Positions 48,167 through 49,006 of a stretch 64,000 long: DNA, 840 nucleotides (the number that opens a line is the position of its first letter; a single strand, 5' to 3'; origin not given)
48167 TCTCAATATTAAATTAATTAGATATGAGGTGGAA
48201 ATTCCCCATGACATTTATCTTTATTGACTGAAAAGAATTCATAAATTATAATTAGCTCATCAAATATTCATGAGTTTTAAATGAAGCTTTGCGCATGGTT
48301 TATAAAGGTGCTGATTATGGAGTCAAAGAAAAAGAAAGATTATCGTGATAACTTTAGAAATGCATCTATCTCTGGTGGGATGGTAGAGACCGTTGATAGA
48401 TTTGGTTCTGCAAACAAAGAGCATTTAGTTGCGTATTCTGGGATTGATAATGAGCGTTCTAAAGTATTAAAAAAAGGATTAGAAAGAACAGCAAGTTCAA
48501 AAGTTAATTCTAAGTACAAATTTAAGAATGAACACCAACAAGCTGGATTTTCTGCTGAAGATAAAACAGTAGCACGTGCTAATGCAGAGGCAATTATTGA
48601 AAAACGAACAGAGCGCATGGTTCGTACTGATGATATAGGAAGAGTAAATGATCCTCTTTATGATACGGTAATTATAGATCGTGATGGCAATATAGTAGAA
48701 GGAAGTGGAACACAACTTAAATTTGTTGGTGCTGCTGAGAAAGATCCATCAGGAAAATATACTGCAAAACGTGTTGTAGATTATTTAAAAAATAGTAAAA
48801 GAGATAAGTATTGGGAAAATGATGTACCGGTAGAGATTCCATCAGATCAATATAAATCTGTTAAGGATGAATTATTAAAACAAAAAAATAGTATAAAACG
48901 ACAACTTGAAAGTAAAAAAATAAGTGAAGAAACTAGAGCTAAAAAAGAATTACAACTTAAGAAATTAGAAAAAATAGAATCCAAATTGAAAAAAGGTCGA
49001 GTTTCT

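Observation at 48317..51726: Self-contained four-gene operon of unknown function: two glycine-zipper membrane proteins, a TerB-like protein and a YkgJ Cys-cluster protein (candidate novel membrane-acting conflict/defence module)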

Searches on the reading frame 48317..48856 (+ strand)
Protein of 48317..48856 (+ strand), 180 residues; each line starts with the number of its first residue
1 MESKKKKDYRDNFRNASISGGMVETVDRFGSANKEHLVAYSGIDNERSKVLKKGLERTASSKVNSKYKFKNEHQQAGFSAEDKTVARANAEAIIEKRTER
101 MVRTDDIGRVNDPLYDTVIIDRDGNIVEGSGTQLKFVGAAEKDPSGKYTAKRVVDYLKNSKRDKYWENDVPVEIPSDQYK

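Call 62: search_protein_representatives(protein=window:48317-48856:+)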
Query: 180 residues. Proteins with E-value up to 0.001 (for the whole library): 292; up to 1e-10: 195; up to 1e-30: 24. The best 150 are listed.
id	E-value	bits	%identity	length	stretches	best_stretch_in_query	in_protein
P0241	2.5e-56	206.7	57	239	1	5-179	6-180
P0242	9.2e-53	195.1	57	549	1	11-179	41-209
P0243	1.6e-47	178.1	51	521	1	2-180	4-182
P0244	2.4e-47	177.5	53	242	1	5-166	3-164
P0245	2.1e-46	174.5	56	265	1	3-179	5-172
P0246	1.3e-44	168.6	56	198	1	3-154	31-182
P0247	7.7e-42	159.6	55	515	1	8-179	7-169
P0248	3.3e-41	157.5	48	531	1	10-180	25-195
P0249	1.4e-40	155.5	52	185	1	5-179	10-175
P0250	1.2e-38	149.3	52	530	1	6-179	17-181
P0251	3.7e-37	144.4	48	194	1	7-179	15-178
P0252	4.8e-37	144.0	49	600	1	3-179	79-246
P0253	2.4e-36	141.7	53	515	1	15-179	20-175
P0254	3.5e-36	141.2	53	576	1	3-179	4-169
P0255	1.1e-34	136.4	47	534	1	5-179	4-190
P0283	4.0e-27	111.7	51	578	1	3-139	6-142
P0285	3.0e-26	108.9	44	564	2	4-97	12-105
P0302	3.1e-23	99.1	47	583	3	9-116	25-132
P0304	7.7e-23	97.8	46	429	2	49-179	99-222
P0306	8.0e-23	97.7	50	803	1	23-179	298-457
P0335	3.2e-19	86.0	45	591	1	3-179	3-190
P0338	1.2e-18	84.2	40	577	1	8-179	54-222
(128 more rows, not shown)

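Call 77: search_protein_families(library=pfam, proteins=[window:48317-48856:+, P0306, P0252, P0304, P0285, P0302, P0338, P0335, P0283, P0254], max_evalue=1)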
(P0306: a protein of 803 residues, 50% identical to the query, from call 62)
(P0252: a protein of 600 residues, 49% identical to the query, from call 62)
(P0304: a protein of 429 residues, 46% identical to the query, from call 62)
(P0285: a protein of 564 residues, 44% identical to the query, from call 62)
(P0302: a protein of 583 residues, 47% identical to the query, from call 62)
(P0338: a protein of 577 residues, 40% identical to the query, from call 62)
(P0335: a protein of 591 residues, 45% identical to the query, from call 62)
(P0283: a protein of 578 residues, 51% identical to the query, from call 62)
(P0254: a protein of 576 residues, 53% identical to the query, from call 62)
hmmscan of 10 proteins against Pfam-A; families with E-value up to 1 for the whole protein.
window:48317-48856:+ (180 aa): 0 families

P0306 (803 aa): 5 families
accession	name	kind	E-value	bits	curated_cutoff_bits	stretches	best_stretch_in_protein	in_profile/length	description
PF10021.15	PARG_cat_microb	-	9.3e-29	101.1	23.5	1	10-160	1-146/146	Microbial-type PARG, catalytic domain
PF05028.20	PARG_cat_C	-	0.0013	18.8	26.3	1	215-232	161-178/207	Poly (ADP-ribose) glycohydrolase (PARG), Macro domain fold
PF07464.16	ApoLp-III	-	0.0098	16.5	36.3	0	697-742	9-53/146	Apolipophorin-III precursor (apoLp-III)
PF05235.19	CHAD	-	0.015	15.8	25.6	1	436-494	62-120/228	CHAD domain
PF13326.11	PSII_Pbs27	-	0.37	11.5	25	1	691-742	47-98/140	Photosystem II Pbs27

P0252 (600 aa): 9 families
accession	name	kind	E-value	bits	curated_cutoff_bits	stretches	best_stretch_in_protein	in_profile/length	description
PF03692.20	CxxCxxCC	-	7.8e-05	23.7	23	1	7-50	38-73/85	Putative zinc- or iron-chelating domain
PF03583.20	LIP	-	0.0019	18.1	23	1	446-559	93-205/286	Secretory lipase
PF13488.11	Gly-zipper_Omp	-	0.0046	17.3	25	1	450-486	3-41/46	Glycine zipper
PF05818.17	TraT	-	0.0084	16.3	31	1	442-538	82-177/214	Enterobacterial TraT complement resistance protein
PF05977.19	MFS_3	-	0.064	12.1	27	1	467-529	154-216/524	Transmembrane secretion effector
PF03994.20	DUF350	-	0.08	13.4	26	1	422-493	29-98/133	Domain of Unknown Function (DUF350)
PF12121.13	DD_K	-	0.091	13.2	20.9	1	313-328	4-16/22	Dermaseptin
PF20721.2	C19orf12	-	0.71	10.1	30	1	446-481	45-77/163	C19orf12-like protein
PF09813.14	Coa3_cc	-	0.88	9.7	27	0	471-487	17-33/48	Cytochrome c oxidase assembly factor 3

P0304 (429 aa): 2 families
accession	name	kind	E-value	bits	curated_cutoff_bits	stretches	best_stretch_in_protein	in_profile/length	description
PF15742.10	DUF4686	-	0.013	15.1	31.3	1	197-294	268-365/384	Domain of unknown function (DUF4686)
PF12848.13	ABC_tran_Xtn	-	0.17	12.4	25.9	1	226-269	33-76/85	ABC transporter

P0285 (564 aa): 2 families
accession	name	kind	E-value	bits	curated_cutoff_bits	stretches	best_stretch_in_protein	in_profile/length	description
PF02563.21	Poly_export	-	0.083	13.5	28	1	155-204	27-76/77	Polysaccharide biosynthesis/export protein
PF01074.27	Glyco_hydro_38N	-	0.19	11.5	25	0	29-93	194-259/270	Glycosyl hydrolases family 38 N-terminal domain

P0302 (583 aa): 6 families
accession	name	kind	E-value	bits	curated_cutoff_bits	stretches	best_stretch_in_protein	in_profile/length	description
PF08323.17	Glyco_transf_5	-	1.8e-57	195.2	22.7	1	157-340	51-238/239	Starch synthase catalytic domain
PF00534.26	Glycos_transf_1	-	1.9e-14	54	26.4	1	394-546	11-160/172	Glycosyl transferases group 1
PF13692.12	Glyco_trans_1_4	-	3.8e-10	40.6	27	1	399-540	2-138/142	Glycosyl transferases group 1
PF20706.3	GT4-conflict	-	0.019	14.4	26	1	401-511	200-320/385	Family 4 Glycosyltransferase in conflict systems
PF13439.12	Glyco_transf_4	-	0.038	14.4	28.5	1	212-325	54-147/170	Glycosyltransferase Family 4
PF00076.28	RRM_1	-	0.077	13.3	20.7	1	505-545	23-62/70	RNA recognition motif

P0338 (577 aa): 12 families
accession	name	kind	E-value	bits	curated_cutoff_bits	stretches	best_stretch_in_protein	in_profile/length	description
PF13488.11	Gly-zipper_Omp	-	6.8e-06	26.3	25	1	425-464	2-42/46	Glycine zipper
PF21724.2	DUF6861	-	0.00012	22.1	28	1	402-461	22-81/194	Family of unknown function (DUF6861)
PF13248.11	Zn_ribbon_3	-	0.0022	17.8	27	1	2-22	4-24/26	zinc-ribbon domain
PF13240.11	Zn_Ribbon_1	-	0.0028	17.8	25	1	3-21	2-20/23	zinc-ribbon domain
PF12773.13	DZR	-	0.012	16.2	27.3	1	3-21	27-45/45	Double zinc ribbon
PF10439.15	Bacteriocin_IIc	-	0.023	15.1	27.1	1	418-458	20-57/59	Bacteriocin class II with double-glycine leader peptide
PF23455.1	DUF7129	-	0.028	14.6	30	1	3-24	14-37/45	Domain of unknown function (DUF7129)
PF08672.17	ANAPC2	-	0.23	12.4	23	1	481-523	9-54/60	Anaphase promoting complex (APC) subunit 2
PF10005.14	Zn_ribbon_DZR_6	-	0.25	12.5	23.4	1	2-45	3-48/93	zinc-ribbon domain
PF22747.2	Zn_ribbon_DUF2089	-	0.41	11.2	27.6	1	3-24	1-22/32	DUF2089 zinc ribbon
PF18495.6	VbhA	-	0.61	10.6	25.9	1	396-412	28-44/47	Antitoxin VbhA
PF10571.15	UPF0547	-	0.75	10.4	29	0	2-21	2-21/26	Uncharacterised protein family UPF0547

P0335 (591 aa): 5 families
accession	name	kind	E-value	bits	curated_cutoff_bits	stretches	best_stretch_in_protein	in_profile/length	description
PF20721.2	C19orf12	-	0.01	16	30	1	388-447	51-110/163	C19orf12-like protein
PF13902.11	R3H-assoc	-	0.02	15.7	25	1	416-478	62-124/127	R3H-associated N-terminal domain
PF11239.13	DUF3040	-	0.031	15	24.7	1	196-231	2-36/84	Protein of unknown function (DUF3040)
PF13488.11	Gly-zipper_Omp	-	0.22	11.9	25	1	387-415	4-33/46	Glycine zipper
PF06619.16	DUF1149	-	0.75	10.6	25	0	423-503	8-88/123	Protein of unknown function (DUF1149)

P0283 (578 aa): 1 family
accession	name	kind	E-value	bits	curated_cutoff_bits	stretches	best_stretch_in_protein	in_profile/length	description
PF23938.1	DUF7273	-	0.11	13.1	31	0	234-263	13-42/65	Domain of unknown function (DUF7273)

P0254 (576 aa): 2 families
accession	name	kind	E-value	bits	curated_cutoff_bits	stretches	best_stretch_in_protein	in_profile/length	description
PF06892.16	Phage_CP76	-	0.0063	16.8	26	1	469-509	103-145/146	Phage regulatory protein CII (CP76)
PF18903.5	DUF5659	-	0.21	11.9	23.6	0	254-309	17-71/75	Domain of unknown function (DUF5659)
